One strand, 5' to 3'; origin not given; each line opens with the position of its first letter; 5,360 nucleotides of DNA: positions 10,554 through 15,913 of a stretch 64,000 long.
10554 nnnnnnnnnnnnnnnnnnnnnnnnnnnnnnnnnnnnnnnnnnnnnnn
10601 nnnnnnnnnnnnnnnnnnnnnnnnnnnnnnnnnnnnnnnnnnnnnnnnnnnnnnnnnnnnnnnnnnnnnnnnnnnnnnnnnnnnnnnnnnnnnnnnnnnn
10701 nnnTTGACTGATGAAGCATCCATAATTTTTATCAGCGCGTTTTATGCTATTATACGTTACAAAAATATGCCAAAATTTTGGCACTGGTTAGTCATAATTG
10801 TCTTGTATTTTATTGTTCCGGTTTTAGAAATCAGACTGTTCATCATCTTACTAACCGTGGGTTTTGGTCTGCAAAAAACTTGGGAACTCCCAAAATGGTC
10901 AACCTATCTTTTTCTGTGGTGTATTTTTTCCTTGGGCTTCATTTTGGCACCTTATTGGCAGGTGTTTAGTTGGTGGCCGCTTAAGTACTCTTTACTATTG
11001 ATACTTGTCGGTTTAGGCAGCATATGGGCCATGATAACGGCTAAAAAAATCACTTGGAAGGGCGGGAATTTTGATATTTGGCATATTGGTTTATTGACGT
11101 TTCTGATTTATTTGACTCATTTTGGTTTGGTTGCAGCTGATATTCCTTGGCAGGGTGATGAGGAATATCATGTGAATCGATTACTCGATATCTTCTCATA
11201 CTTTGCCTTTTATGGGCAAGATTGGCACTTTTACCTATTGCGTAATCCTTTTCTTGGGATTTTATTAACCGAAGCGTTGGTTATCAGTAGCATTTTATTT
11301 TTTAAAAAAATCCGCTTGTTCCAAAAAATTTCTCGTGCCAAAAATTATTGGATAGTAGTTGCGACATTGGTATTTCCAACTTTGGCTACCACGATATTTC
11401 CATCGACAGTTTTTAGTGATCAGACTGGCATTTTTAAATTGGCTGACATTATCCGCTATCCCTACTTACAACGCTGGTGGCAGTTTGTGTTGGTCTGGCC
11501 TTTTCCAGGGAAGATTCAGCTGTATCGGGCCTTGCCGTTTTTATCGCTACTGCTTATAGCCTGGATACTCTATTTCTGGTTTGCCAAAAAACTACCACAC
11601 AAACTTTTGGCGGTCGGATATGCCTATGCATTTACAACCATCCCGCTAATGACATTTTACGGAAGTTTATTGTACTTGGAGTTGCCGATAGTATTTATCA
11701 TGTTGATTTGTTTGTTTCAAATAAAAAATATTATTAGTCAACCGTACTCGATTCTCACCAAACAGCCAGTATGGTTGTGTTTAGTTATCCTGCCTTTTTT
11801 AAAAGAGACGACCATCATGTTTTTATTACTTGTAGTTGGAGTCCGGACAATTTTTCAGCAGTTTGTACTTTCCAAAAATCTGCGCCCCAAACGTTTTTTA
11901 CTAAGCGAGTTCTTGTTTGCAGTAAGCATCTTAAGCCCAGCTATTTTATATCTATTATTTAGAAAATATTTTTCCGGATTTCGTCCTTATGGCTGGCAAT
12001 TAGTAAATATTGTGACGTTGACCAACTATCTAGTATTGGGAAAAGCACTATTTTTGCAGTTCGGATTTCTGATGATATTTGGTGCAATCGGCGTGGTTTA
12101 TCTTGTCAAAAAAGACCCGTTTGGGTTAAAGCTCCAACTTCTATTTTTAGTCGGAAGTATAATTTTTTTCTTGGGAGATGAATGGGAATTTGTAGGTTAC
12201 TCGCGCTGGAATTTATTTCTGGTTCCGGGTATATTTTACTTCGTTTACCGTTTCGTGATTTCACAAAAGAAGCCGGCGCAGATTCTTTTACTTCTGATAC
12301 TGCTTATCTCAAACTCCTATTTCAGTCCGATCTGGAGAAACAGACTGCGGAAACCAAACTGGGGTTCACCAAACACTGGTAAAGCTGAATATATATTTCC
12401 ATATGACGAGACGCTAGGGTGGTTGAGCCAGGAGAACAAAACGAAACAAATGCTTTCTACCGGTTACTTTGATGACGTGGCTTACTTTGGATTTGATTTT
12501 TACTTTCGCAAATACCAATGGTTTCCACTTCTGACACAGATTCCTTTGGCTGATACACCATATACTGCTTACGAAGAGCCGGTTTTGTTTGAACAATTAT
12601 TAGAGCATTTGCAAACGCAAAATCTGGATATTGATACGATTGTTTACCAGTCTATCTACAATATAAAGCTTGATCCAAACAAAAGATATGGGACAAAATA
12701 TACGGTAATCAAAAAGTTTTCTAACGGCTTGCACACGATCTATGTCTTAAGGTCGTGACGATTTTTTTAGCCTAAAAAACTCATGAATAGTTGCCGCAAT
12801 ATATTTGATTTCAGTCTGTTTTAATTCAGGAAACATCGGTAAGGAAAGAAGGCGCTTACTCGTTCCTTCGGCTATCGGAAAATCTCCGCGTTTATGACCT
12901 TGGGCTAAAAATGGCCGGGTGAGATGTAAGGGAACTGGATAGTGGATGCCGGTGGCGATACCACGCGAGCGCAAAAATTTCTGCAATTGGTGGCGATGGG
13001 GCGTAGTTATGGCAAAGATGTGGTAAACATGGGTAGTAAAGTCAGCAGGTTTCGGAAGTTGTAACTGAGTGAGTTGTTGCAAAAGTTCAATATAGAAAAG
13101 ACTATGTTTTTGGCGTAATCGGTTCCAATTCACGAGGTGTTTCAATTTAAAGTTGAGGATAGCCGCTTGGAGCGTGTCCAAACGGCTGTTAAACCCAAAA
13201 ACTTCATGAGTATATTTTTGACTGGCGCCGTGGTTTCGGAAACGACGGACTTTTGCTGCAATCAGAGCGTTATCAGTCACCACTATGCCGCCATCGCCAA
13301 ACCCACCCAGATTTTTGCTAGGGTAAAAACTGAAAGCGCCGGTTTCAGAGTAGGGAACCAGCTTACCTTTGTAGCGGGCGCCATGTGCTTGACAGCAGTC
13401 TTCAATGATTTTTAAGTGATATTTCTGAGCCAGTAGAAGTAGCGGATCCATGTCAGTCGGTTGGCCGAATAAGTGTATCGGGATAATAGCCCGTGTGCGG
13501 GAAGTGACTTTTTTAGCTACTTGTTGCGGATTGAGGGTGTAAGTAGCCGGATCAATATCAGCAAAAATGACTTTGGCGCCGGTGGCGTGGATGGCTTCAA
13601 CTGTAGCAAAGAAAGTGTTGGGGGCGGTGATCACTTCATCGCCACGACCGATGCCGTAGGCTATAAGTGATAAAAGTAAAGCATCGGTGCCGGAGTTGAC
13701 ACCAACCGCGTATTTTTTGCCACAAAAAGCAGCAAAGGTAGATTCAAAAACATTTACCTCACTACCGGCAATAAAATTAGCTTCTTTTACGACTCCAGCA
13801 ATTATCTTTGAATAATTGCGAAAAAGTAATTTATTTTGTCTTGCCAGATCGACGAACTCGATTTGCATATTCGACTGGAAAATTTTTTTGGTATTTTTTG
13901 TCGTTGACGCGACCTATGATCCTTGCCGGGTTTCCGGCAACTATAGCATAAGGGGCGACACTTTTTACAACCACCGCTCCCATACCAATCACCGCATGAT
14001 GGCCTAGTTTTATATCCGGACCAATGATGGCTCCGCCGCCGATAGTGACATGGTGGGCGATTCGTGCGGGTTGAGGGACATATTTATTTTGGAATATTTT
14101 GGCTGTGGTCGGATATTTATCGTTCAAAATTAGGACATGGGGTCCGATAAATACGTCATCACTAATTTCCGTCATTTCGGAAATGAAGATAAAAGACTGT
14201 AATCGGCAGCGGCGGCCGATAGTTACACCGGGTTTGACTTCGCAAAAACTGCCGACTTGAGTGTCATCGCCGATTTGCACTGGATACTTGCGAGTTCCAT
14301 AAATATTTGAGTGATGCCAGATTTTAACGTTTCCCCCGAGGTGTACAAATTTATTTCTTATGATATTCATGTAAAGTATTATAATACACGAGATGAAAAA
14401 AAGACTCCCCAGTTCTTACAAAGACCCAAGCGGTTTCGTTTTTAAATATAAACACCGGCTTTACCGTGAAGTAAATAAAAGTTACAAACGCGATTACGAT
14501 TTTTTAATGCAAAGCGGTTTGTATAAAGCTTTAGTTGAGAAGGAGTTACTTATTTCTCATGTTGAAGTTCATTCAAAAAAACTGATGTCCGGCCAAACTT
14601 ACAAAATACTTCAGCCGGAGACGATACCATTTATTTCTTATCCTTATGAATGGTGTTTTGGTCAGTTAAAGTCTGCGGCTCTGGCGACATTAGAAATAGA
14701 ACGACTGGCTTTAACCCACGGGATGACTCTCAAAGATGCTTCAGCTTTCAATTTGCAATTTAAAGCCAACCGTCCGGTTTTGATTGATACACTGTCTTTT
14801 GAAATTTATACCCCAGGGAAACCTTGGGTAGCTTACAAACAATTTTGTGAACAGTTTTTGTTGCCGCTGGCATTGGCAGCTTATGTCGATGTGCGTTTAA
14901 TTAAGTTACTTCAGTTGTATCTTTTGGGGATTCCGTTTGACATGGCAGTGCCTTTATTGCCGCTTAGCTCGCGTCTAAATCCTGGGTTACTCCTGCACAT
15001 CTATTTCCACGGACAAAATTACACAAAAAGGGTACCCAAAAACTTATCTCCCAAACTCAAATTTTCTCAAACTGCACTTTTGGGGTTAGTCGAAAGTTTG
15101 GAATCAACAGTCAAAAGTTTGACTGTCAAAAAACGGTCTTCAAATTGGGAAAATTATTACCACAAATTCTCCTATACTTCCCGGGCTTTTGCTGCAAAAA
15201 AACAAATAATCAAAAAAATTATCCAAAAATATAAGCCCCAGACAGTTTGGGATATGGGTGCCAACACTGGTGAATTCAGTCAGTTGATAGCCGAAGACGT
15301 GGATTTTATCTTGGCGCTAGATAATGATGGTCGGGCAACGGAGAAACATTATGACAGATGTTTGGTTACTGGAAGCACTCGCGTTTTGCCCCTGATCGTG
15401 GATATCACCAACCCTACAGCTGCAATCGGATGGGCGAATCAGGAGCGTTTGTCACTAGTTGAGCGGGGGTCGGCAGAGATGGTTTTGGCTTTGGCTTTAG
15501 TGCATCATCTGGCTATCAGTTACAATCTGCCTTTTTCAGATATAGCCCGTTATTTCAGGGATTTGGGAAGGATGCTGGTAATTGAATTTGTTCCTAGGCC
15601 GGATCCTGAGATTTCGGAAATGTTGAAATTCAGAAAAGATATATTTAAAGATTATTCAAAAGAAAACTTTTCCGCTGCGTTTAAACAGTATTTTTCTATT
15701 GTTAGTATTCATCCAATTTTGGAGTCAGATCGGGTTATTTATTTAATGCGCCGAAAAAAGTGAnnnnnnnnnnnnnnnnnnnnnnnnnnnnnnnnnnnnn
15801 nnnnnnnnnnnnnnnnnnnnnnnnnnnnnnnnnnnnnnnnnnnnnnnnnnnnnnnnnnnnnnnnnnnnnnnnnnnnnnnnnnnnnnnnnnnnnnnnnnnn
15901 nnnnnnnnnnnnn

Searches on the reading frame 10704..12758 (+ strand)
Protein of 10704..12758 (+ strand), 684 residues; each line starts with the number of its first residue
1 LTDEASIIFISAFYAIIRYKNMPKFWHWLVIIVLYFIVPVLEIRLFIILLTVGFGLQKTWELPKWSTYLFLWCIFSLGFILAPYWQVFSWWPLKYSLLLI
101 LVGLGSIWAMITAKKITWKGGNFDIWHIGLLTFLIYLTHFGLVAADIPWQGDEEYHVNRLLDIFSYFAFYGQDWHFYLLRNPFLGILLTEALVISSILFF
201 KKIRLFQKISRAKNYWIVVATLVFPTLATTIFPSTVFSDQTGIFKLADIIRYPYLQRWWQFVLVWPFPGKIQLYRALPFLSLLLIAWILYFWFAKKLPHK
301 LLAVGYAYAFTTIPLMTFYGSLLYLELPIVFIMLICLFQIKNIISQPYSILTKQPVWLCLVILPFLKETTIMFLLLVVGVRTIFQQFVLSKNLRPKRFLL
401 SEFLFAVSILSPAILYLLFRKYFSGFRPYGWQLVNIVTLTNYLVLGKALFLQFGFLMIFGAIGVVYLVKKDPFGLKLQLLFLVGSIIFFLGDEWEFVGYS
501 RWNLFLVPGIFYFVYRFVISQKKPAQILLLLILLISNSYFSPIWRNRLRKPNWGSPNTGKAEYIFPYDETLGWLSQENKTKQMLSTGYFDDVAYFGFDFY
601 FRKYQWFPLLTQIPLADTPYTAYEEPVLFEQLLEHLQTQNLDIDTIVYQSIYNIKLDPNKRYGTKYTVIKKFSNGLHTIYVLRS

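Call 12: search_protein_families(library=pfam, proteins=[window:10704-12758:+], max_evalue=0.001)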
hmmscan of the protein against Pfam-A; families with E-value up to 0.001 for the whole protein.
window:10704-12758:+ (684 aa): 0 families

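Call 27: search_protein_families(library=pfam, proteins=[window:10704-12758:+], max_evalue=0.5)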
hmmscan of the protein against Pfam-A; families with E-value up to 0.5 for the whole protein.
window:10704-12758:+ (684 aa): 0 families

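Call 66: search_protein_families(library=ncbifam, proteins=[window:10704-12758:+], max_evalue=0.001)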
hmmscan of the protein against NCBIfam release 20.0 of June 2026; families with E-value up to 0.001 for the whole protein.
window:10704-12758:+ (684 aa): 0 families

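Call 79: find_homologous_proteins(query=window:10704-12755:+)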
Query window:10704-12755:+ (684 aa): 3 proteins with E <= 0.001 among 8000 candidates.
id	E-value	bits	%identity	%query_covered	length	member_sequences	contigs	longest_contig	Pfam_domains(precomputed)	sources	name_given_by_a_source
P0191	0.0e+0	1466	99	97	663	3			-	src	-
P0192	3.3e-43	166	28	90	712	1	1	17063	-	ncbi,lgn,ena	-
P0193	1.1e-38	151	26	76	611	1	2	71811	-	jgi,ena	-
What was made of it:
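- Tried and rejected: The unassigned 684-aa membrane protein (10704-12758), a possible polymerase or ligase, has only two distant homologues (call 79).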

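Call 92: predict_structure(alignment_id=A4)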
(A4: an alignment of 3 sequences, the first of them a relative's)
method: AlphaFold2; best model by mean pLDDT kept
length: 663 residues; sequences in the alignment: 3
mean_pLDDT: 39.4   pTM: 0.33
mean pLDDT of the five models: 39.4, 38.0, 37.3, 37.0, 36.4
residues with pLDDT >= 90: 0; 70-90: 0; 50-70: 95; < 50: 568
segments of 3 or more residues with pLDDT < 50: 1-3, 7-51, 53-69, 71-73, 91-262, 275-278, 283-285, 291-307, 343-348, 370-375, 377-663
pLDDT, mean of each block of 10 residues (from residue 1): 47 35 40 42 45 46 43 51 52 40 41 42 35 35 31 31 38 42 41 40 34 31 28 32 34 44 54 52 50 41 45 56 61 55 49 56 57 45 47 40 31 31 32 36 44 44 40 31 43 45 43 35 25 25 30 37 32 33 30 30 33 38 30 25 29 29 25
secondary structure, 60 per line:
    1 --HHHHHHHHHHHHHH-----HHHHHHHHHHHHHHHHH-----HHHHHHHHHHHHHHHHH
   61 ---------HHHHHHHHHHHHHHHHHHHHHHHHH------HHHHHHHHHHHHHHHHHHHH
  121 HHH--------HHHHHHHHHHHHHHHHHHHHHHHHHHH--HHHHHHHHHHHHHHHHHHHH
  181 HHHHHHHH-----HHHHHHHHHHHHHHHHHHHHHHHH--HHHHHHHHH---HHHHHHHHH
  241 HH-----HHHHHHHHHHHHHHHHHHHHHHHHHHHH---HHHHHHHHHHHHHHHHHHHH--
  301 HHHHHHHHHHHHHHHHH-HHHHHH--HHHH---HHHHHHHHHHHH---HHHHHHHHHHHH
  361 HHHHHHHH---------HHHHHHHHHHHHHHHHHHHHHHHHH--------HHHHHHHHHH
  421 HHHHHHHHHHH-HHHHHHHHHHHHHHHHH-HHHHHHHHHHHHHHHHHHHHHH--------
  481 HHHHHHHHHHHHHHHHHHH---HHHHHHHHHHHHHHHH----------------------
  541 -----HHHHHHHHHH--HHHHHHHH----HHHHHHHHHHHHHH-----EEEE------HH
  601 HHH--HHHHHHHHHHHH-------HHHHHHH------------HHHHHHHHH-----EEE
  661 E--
elements in order (helices of 4 or more, strands of 3 or more residues): H3-16 H22-38 H44-60 H70-94 H101-123 H132-158 H161-188 H194-217 H220-228 H232-242 H248-275 H279-298 H301-317 H319-324 H327-330 H334-345 H349-368 H378-402 H411-431 H433-449 H451-472 H481-499 H503-518 H546-555 H558-565 H570-583 E589-592 H599-603 H606-617 H625-631 H644-652 E658-661
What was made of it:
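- Tried and rejected: Its AF2 model had pLDDT 39 and was unusable, so no fold search was run (call 92).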

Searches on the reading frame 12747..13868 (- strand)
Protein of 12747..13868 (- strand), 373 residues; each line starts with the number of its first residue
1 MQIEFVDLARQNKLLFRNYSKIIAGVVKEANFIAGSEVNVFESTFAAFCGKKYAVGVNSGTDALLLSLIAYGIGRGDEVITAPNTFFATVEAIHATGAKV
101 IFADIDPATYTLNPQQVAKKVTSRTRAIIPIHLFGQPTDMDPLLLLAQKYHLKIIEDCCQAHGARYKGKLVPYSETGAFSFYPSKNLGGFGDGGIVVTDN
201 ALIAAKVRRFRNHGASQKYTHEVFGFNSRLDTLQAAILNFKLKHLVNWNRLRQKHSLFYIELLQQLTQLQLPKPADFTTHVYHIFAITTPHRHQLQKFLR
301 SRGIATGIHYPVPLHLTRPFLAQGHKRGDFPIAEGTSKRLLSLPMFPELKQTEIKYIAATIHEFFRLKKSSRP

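Call 12: search_protein_families(library=pfam, proteins=[window:12747-13868:-], max_evalue=0.001)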
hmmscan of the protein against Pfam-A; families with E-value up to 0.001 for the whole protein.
window:12747-13868:- (373 aa): 2 families
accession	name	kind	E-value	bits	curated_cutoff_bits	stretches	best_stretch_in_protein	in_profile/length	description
PF01041.23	DegT_DnrJ_EryC1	-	3.5e-109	365.8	19.8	1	24-361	12-359/360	DegT/DnrJ/EryC1/StrS aminotransferase family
PF01212.27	Beta_elim_lyase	-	0.00047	20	27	1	37-126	33-123/288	Beta-eliminating lyase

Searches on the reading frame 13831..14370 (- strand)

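Call 12: search_protein_families(library=pfam, proteins=[window:13831-14370:-], max_evalue=0.001)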
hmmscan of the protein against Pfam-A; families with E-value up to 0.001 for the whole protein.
window:13831-14370:- (179 aa): 3 families
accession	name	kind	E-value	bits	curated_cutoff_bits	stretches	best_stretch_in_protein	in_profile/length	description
PF00132.30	Hexapep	-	1.9e-18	65.7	27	2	31-59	2-30/36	Bacterial transferase hexapeptide (six repeats)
PF14602.12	Hexapep_2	-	9.9e-10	38.4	27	1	30-58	1-27/34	Hexapeptide repeat of succinyl-transferase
PF25084.1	LbH_EIF2B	-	5.4e-09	36.4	54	1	47-138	8-97/105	EIF2B subunit epsilon LbH domain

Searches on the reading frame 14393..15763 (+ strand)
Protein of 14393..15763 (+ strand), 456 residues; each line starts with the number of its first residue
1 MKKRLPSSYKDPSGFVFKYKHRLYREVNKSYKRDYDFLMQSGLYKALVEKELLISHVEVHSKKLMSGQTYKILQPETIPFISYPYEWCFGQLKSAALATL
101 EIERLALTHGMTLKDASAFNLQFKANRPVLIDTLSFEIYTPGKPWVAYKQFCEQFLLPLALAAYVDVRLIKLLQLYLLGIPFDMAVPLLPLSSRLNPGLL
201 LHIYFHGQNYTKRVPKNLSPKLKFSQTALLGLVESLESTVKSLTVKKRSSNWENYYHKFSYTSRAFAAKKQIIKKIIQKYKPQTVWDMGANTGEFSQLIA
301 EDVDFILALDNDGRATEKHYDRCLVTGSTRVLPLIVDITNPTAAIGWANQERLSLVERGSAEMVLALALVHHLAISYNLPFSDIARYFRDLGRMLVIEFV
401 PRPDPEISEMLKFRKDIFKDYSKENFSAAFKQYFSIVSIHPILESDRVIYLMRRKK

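Call 12: search_protein_families(library=pfam, proteins=[window:14393-15763:+], max_evalue=0.001)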
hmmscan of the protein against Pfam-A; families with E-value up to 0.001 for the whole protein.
window:14393-15763:+ (456 aa): 0 families

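Call 27: search_protein_families(library=pfam, proteins=[window:14393-15763:+], max_evalue=0.5)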
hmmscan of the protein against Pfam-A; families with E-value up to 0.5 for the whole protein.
window:14393-15763:+ (456 aa): 1 family
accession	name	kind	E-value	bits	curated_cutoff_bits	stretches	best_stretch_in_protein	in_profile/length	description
PF01728.25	FtsJ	-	0.05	14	24.1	1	261-311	1-53/181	FtsJ-like methyltransferase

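Call 66: search_protein_families(library=ncbifam, proteins=[window:14393-15763:+], max_evalue=0.001)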
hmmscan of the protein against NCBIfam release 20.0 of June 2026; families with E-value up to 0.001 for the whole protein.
window:14393-15763:+ (456 aa): 0 families
